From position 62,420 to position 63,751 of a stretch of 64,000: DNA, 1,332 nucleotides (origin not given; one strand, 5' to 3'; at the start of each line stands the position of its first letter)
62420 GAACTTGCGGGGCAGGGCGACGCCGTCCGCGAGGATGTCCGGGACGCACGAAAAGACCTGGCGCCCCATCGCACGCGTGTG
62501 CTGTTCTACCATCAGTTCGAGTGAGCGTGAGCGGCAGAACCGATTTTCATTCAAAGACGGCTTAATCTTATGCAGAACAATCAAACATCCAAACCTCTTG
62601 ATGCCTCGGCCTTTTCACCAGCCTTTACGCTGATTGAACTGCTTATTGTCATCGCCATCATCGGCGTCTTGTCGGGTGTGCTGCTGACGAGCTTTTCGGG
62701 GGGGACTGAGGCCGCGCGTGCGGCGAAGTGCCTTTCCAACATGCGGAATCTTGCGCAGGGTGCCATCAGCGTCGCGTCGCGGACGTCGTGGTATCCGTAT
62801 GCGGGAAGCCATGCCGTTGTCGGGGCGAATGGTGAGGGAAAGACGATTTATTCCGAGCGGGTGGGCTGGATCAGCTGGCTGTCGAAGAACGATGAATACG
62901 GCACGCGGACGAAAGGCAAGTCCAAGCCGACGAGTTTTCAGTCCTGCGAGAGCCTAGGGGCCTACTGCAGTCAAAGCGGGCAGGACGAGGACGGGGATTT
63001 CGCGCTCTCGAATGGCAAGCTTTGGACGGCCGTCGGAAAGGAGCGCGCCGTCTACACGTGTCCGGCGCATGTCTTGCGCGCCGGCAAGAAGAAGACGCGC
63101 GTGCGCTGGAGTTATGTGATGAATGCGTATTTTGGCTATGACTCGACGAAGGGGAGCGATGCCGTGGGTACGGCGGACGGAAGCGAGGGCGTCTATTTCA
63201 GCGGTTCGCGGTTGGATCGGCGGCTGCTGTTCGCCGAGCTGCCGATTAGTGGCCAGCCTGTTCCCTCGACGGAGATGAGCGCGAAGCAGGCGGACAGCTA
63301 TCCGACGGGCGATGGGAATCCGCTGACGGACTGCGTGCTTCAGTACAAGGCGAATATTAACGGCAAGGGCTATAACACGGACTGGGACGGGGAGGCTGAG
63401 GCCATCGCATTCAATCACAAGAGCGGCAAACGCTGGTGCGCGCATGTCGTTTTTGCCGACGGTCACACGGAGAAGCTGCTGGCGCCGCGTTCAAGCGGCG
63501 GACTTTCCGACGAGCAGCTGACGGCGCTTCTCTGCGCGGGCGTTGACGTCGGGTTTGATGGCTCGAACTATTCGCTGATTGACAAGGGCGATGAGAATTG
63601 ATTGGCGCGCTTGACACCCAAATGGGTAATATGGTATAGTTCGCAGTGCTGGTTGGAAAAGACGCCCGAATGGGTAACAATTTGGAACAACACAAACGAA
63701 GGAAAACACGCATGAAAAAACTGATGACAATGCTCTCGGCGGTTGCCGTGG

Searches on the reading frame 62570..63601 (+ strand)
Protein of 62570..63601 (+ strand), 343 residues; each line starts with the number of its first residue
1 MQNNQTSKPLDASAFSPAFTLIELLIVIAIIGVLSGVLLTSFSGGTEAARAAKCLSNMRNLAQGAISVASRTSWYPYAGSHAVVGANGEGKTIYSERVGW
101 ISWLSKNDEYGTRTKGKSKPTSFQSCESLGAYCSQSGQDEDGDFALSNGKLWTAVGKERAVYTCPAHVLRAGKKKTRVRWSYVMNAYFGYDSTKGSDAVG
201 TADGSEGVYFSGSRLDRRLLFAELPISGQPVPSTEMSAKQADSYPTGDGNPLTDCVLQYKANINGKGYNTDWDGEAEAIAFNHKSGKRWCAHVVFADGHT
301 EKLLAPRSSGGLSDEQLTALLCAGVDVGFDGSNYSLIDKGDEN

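Call 21: find_encoding_contigs(protein=window:62570-63601:+, flank=10000, max_places=3)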
Protein window:62570-63601:+ (343 aa): 23 contigs read that carry it; 3 places shown.
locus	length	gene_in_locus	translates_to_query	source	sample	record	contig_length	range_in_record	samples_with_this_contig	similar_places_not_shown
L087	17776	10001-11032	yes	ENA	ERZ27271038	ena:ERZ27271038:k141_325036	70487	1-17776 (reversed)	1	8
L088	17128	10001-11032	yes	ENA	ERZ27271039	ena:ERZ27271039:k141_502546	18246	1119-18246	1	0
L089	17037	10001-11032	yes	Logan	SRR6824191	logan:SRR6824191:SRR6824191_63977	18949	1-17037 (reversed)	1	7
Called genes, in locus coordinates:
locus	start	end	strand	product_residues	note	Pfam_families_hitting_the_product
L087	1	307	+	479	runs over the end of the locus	PF00245:Alk_phosphatase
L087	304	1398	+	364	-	PF07907:YibE_F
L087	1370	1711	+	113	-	PF02643:DUF192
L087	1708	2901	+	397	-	-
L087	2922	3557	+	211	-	PF07963:N_methyl (weak)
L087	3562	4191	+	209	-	PF07963:N_methyl (weak)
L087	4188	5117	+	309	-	-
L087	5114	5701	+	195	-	-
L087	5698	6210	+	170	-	-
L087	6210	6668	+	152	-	PF07963:N_methyl (weak)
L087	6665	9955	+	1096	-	-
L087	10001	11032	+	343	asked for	-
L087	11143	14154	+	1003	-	-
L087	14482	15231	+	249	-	PF01396:Zn_ribbon_Top1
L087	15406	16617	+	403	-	PF25199:nSTAND_NTPase5 (faint), PF13173:AAA_14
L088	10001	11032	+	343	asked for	-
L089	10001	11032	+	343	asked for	-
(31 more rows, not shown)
